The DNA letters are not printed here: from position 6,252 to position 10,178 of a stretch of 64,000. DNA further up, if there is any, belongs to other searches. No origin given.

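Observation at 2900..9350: Novel 17-residue (51-nt) tandem repeat family with consensus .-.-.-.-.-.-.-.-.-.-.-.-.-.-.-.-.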

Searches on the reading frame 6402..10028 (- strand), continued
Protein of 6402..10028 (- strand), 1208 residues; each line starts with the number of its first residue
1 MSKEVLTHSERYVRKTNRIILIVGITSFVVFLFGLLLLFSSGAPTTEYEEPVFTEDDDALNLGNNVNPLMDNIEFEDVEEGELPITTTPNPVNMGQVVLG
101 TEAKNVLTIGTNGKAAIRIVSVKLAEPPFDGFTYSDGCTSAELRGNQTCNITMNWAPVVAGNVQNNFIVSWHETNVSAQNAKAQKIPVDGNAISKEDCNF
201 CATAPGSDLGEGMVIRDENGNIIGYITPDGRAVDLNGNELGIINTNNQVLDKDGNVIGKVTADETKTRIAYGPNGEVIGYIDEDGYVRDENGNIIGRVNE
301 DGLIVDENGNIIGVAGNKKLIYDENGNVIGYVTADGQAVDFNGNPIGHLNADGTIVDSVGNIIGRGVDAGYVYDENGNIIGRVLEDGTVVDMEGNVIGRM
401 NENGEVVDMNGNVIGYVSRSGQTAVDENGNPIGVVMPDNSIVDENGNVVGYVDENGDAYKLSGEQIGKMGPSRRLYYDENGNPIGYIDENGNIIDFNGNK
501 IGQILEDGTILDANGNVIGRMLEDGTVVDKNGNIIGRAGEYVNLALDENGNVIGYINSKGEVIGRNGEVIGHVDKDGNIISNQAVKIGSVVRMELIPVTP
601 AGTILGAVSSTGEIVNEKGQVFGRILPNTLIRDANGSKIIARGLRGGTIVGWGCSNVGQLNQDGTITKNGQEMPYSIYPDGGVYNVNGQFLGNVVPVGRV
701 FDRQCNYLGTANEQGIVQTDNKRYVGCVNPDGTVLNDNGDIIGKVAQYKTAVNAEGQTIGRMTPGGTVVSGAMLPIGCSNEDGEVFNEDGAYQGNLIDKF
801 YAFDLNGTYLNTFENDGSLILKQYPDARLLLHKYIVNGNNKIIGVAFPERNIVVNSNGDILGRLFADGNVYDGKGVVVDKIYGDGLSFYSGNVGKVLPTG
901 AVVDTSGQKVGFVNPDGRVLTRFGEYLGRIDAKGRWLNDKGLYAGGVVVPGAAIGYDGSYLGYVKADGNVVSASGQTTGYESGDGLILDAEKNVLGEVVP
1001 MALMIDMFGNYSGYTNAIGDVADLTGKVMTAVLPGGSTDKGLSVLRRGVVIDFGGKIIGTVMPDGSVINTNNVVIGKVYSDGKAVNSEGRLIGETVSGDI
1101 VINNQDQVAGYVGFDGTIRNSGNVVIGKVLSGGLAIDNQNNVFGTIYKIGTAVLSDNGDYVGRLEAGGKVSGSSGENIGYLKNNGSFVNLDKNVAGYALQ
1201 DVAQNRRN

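Call 13: find_related_loci(query=window:6402-10028:-, collection=genome_contigs, flank=10000)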
Query window:6402-10028:- (1208 aa) in genome_contigs; peptide patterns used: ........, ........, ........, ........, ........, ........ (x = any residue, [..] = any of these).
599 stretches matched a pattern (row limit reached: there are more); 79 encode a relative of the query (tblastn E <= 1e-3); 79 distinct loci.
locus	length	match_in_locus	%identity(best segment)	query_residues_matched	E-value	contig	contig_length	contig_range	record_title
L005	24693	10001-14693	88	1-1208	0e+0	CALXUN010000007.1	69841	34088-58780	MAG: uncultured Alphaproteobacteria bacterium isolate BRZ_FB__bin86 genome assembly, contig: BRZ_FB__NODE_532_length_698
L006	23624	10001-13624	87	1-1208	0e+0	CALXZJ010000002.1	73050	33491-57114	MAG: uncultured Alphaproteobacteria bacterium isolate BRZ_EQ__bin53 genome assembly, contig: BRZ_EQ__NODE_831_length_730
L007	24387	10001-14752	85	1-1208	0e+0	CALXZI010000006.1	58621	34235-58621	MAG: uncultured Alphaproteobacteria bacterium isolate BRZ_RN__bin68 genome assembly, contig: BRZ_RN__NODE_529_length_586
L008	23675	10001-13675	82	1-1208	0e+0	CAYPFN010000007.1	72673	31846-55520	MAG TPA_asm: uncultured Azospirillaceae bacterium isolate SRP141132_co1_303 genome assembly, contig: NODE_155_length_726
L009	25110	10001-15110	73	1-1208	0e+0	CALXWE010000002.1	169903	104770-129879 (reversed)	MAG: uncultured Alphaproteobacteria bacterium isolate BRZ_SP__bin53 genome assembly, contig: BRZ_SP__NODE_58_length_1699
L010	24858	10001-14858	70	1-1208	0e+0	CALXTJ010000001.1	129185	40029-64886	MAG: uncultured Alphaproteobacteria bacterium isolate BRZ_KS__bin114 genome assembly, contig: BRZ_KS__NODE_125_length_12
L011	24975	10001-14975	60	1-1208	0e+0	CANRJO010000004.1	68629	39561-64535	MAG: uncultured Alphaproteobacteria bacterium isolate Lapin-021__bin60 genome assembly, contig: Lapin-021__NODE_476_leng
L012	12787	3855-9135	67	210-1208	0e+0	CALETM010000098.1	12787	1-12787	MAG TPA_asm: uncultured Alphaproteobacteria bacterium isolate ERR2619727_bin.69_CONCOCT_v1.1_MAG genome assembly, contig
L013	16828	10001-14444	56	1-1208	0e+0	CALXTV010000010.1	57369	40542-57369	MAG: uncultured Alphaproteobacteria bacterium isolate BRZ_LG__bin14 genome assembly, contig: BRZ_LG__NODE_713_length_573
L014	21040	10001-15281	67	210-1208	0e+0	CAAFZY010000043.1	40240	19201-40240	MAG TPA_asm: Alphaproteobacteria bacterium, isolate HGM16767, WGS project CAAFZY010000000 data, contig: SRS475987_54_k11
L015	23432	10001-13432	57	1-1208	0e+0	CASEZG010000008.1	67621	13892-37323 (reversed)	uncultured proteobacterium isolate O35_L1_319319_idba_bin.187 genome assembly, contig: O35_L1_319319_idba_bin.187.fa_sca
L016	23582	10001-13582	51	1-1208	0e+0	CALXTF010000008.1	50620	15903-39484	MAG: uncultured Alphaproteobacteria bacterium isolate BRZ_RE__bin26 genome assembly, contig: BRZ_RE__NODE_423_length_506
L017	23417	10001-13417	51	1-1208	0e+0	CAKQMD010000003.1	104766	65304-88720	MAG: uncultured Alphaproteobacteria bacterium isolate REFINED_METABAT215_TOP10_CONTIGS_1500_ASSEMBLY_K77_MERGED__Nepal_M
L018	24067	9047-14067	50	1-1208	0e+0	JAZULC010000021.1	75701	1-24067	MAG: Alphaproteobacteria bacterium isolate T1900045247_TH20190017.MAGScoT_cleanbin_000094 SGB_5670_k141_4748118, whole g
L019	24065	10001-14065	47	1-1208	0e+0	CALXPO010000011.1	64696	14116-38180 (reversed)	MAG: uncultured Alphaproteobacteria bacterium isolate E30__bin94 genome assembly, contig: E30__k127_4874914, whole genom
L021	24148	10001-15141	46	1-1208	0e+0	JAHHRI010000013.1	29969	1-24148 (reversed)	MAG: Alphaproteobacteria bacterium isolate MAG026 MAG026_13, whole genome shotgun sequence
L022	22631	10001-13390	47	6-1208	0e+0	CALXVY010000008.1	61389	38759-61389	MAG: uncultured Alphaproteobacteria bacterium isolate BRZ_KI__bin16 genome assembly, contig: BRZ_KI__NODE_699_length_613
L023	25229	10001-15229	46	6-1208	0e+0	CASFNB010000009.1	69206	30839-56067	uncultured proteobacterium isolate A1_L3_371371_idba_bin.16 genome assembly, contig: A1_L3_371371_idba_bin.16.fa_scaffol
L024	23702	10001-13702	46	6-1208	0e+0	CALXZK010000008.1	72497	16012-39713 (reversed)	MAG: uncultured Alphaproteobacteria bacterium isolate BRZ_QR__bin60 genome assembly, contig: BRZ_QR__NODE_234_length_724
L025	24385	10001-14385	48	1-1208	0e+0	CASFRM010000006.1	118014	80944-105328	uncultured proteobacterium isolate A86_L4_360360_idba_bin.2 genome assembly, contig: A86_L4_360360_idba_bin.2.fa_scaffol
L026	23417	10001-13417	47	2-1208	0e+0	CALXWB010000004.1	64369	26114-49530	MAG: uncultured Alphaproteobacteria bacterium isolate BRZ_AT__bin33 genome assembly, contig: BRZ_AT__NODE_597_length_643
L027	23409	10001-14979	45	1-1208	0e+0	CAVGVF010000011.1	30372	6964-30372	uncultured Eubacteriales bacterium isolate H07628-L1_cleanbin_000014 genome assembly, contig: Spades_H07628-L1_contig_71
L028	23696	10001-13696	46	6-1208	0e+0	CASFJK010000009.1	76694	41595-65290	uncultured proteobacterium isolate B12_L1_324324_idba_bin.34 genome assembly, contig: B12_L1_324324_idba_bin.34.fa_scaff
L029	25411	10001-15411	47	1-1208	0e+0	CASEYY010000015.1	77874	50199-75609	uncultured proteobacterium isolate SI.O72.metabat-bins.143 genome assembly, contig: SI.O72.metabat-bins.143.fa_k141_1670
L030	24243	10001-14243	50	1-1208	0e+0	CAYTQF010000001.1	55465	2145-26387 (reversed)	MAG TPA_asm: uncultured Azospirillaceae bacterium isolate SRP199465_co2_47 genome assembly, contig: NODE_1106_length_554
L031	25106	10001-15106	52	1-1208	0e+0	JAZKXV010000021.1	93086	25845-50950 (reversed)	MAG: Alphaproteobacteria bacterium isolate T1900045114_TC20190108.MAGScoT_cleanbin_000007 SGB_4803_k141_1690534, whole g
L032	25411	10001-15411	47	1-1208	0e+0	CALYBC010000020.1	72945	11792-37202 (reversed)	MAG: uncultured Alphaproteobacteria bacterium isolate E17__bin256 genome assembly, contig: E17__k127_1539773, whole geno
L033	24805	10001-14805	44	1-1208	0e+0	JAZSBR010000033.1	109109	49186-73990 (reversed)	MAG: Alphaproteobacteria bacterium isolate T1900044927_TS20190393.MAGScoT_cleanbin_000012 SGB_3385_k141_1047019, whole g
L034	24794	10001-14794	49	1-1208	0e+0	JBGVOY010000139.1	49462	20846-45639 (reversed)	MAG: Alphaproteobacteria bacterium isolate fecal_MAG_20 fecal_MAG_20_contig_0139, whole genome shotgun sequence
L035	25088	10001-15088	44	6-1208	0e+0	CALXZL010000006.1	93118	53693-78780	MAG: uncultured Alphaproteobacteria bacterium isolate BRZ_FT__bin57 genome assembly, contig: BRZ_FT__NODE_410_length_931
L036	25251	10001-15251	57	1-1208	0e+0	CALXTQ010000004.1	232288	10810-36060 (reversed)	MAG: uncultured Alphaproteobacteria bacterium isolate E07__bin220 genome assembly, contig: E07__k127_3136062, whole geno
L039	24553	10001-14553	46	10-1208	0e+0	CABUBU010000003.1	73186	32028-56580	MAG TPA_asm: uncultured Azospirillum sp. isolate MGYG-HGUT-03859 genome assembly, contig: GUT_GENOME246211_3, whole geno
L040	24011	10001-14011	46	19-1208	0e+0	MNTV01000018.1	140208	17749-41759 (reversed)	MAG: Azospirillum sp. 51_20 Ley3_66761_scaffold_175, whole genome shotgun sequence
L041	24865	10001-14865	46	1-1208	0e+0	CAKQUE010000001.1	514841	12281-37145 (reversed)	MAG: uncultured Alphaproteobacteria bacterium isolate REFINED_METABAT215_TOP10_CONTIGS_1500_ASSEMBLY_K77_MERGED__Nepal_M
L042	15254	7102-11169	46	1-1208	0e+0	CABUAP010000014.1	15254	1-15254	MAG TPA_asm: uncultured Azospirillum sp. isolate MGYG-HGUT-03845 genome assembly, contig: GUT_GENOME245766_14, whole gen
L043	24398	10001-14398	43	1-1208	0e+0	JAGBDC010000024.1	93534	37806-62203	MAG: Alphaproteobacteria bacterium isolate RGIG9009 Water_deer_Rectum-3__c396033, whole genome shotgun sequence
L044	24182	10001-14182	39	2-1208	0e+0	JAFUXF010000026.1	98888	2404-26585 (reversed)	MAG: Alphaproteobacteria bacterium isolate RGIG4908 Roe_deer_Rumen-2__c3950, whole genome shotgun sequence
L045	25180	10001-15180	44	1-1208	0e+0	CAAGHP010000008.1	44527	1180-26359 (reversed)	MAG TPA_asm: Alphaproteobacteria bacterium, isolate HGM16763, WGS project CAAGHP010000000 data, contig: SRS476280_65_k11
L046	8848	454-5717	43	1-1208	0e+0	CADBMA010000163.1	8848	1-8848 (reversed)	MAG: uncultured Rhodospirillales bacterium isolate RUG14090 genome assembly, contig: RUG14090_asm_163, whole genome shot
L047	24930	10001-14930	43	4-1208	0e+0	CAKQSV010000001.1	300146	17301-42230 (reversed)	MAG: uncultured Alphaproteobacteria bacterium isolate REFINED_METABAT215_TOP10_CONTIGS_1500_ASSEMBLY_K77_MERGED__Hadza_M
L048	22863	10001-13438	56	1-1208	0e+0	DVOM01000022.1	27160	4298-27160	MAG TPA_asm: Candidatus Scatocola faecigallinarum isolate 2846 CHK22__C134548_L27160_ERR2241687, whole genome shotgun se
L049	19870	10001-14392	45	1-1208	0e+0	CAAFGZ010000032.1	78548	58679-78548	MAG TPA_asm: Alphaproteobacteria bacterium, isolate HGM16772, WGS project CAAFGZ010000000 data, contig: SRS146812_107_k9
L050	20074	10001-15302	57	1-1208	0e+0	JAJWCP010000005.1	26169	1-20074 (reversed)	MAG: Proteobacteria bacterium isolate B13_bin.31.fa NODE_360_length_26169_cov_8.669143, whole genome shotgun sequence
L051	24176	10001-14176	38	4-1208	0e+0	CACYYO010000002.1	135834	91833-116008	MAG: uncultured Rhodospirillales bacterium isolate RUG12396 genome assembly, contig: RUG12396_asm_2, whole genome shotgu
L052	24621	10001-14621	57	1-1208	0e+0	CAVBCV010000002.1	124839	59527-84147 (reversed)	Lachnospiraceae bacterium isolate H07603-L1_cleanbin_000017 genome assembly, contig: Spades_H07603-L1_contig_75, whole g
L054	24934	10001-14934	41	1-1208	0e+0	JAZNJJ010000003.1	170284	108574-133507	MAG: Alphaproteobacteria bacterium isolate T1900044680_TS20190146.MAGScoT_cleanbin_000022 SGB_1681_k141_1758589, whole g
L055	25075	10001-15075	45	1-1208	0e+0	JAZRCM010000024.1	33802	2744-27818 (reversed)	MAG: Alphaproteobacteria bacterium isolate T1900045514_YK20190208.MAGScoT_cleanbin_000005 SGB_7587_k141_2675617, whole g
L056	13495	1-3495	43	214-1208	0e+0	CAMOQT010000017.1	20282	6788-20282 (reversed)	MAG: uncultured Azospirillum sp. isolate SRR873605_bin.44_metaWRAP_v1.3_MAG genome assembly, contig: NODE_4773_length_20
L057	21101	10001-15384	44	1-1208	0e+0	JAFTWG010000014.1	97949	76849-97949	MAG: Alphaproteobacteria bacterium isolate RGIG4207 Roe_deer_Colon-3__c4304, whole genome shotgun sequence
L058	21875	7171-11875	42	4-1208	0e+0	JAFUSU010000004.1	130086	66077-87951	MAG: Alphaproteobacteria bacterium isolate RGIG4793 Roe_deer_Reticulum-3__c256, whole genome shotgun sequence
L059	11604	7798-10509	38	214-578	9e-26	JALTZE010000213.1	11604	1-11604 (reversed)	MAG: Micavibrio sp. isolate S141_metabat2_scaf2bin.105 S141_NODE_5326_length_11604_cov_2.280735, whole genome shotgun se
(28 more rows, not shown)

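Call 20: search_solved_structures(query=window:6402-10028:-, max_evalue=0.01, show_alignments=2)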
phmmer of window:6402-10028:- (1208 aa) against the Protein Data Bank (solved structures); distinct sequences matched with E-value up to 0.01: 0.

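Call 35: search_protein_families(library=pfam, proteins=[L059:7180-11436:+, L059:6177-7202:+, L059:5478-6161:+, L059:4613-5317:+, L059:1013-2695:+, L059:92-928:+], max_evalue=0.001)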
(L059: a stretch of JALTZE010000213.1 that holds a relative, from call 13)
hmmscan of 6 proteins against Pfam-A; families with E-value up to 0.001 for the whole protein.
L059:7180-11436:+ (1418 aa): 10 families
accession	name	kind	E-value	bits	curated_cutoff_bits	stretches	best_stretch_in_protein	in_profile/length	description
PF08447.18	PAS_3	-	1.1e-17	64.5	25.6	0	870-895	60-85/89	PAS fold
PF08789.15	PBCV_basic_adap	-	1.2e-13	51.3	20.4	0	277-296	9-28/38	PBCV-specific basic adaptor domain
PF21784.3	Bflower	-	2.7e-11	44.3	25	0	207-274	3-65/116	4-fold beta flower protein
PF04525.18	LOR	-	3.6e-11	43.5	24.5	0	878-922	25-67/187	LURP-one-related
PF03743.19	TrbI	-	1.5e-10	41.6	35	1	1233-1414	2-186/188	Bacterial conjugation TrbI-like protein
PF20037.4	DUF6440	-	2.6e-08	34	26.5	0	911-922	42-53/53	Family of unknown function (DUF6440)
PF19135.5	DUF5818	-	4.8e-06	26.5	27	0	683-710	12-37/57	Protein of unknown function (DUF5818)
PF19854.4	DUF6329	-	2.3e-05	24.5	26.8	0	747-762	11-26/39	Family of unknown function (DUF6329)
PF19813.4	DUF6296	-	6.2e-05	23.4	27.2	0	448-479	32-64/78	Family of unknown function (DUF6296)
PF18506.7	RelB-like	-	0.00066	19.9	27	0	726-738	5-17/62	RelB Antitoxin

L059:6177-7202:+ (341 aa): 1 family
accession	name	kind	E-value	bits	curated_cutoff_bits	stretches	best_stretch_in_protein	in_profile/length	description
PF12293.13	T4BSS_DotH_IcmK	-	6.5e-73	245.2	25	1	90-330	1-237/238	Putative outer membrane core complex of type IVb secretion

L059:5478-6161:+ (227 aa): 1 family
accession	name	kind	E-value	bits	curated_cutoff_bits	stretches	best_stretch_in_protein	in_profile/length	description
PF11393.14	T4BSS_DotI_IcmL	-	1.6e-51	174.8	27.7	1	49-224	1-176/180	Type-IV b secretion system, inner-membrane complex component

L059:4613-5317:+ (234 aa): 1 family
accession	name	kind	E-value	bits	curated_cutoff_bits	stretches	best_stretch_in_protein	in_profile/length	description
PF11393.14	T4BSS_DotI_IcmL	-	3.5e-55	186.7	27.7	1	57-230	4-177/180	Type-IV b secretion system, inner-membrane complex component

L059:1013-2695:+ (560 aa): 2 families
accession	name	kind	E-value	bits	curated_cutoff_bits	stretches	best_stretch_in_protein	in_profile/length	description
PF01136.24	Peptidase_U32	-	1.8e-85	286.4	22.4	1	87-342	1-229/233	Peptidase family U32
PF16325.11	Peptidase_U32_C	-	8.2e-07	29.5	28.2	1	359-411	2-55/83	Peptidase family U32 C-terminal domain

L059:92-928:+ (278 aa): 9 families
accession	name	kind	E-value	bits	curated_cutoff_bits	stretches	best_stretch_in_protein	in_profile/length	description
PF01189.24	Methyltr_RsmB-F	-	1.2e-45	156.1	27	1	78-273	7-198/199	16S rRNA methyltransferase RsmB/F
PF13847.12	Methyltransf_31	-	3.2e-08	33.8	27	1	78-219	2-114/145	Methyltransferase domain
PF01728.25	FtsJ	-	4.4e-06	27.2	24.1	1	78-229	20-153/181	FtsJ-like methyltransferase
PF01209.24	Ubie_methyltran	-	6.2e-06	26.2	20.1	1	77-132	45-100/233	ubiE/COQ5 methyltransferase family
PF22458.1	RsmF-B_ferredox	-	2.9e-05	24.6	27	1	3-46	26-69/74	Methyltr_RsmF/B-like, ferredoxin-like domain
PF13649.12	Methyltransf_25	-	4.1e-05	24.6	27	1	83-159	1-70/97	Methyltransferase domain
PF09445.16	Methyltransf_15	-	4.2e-05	23.6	22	1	82-198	3-117/165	RNA cap guanine-N2 methyltransferase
PF21713.2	DncV_C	-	0.00039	20.8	28.4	1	168-238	13-79/135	Cyclic GMP-AMP synthase, C-terminal domain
PF01596.23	Methyltransf_3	-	0.0004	20.2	22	1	62-160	27-127/204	O-methyltransferase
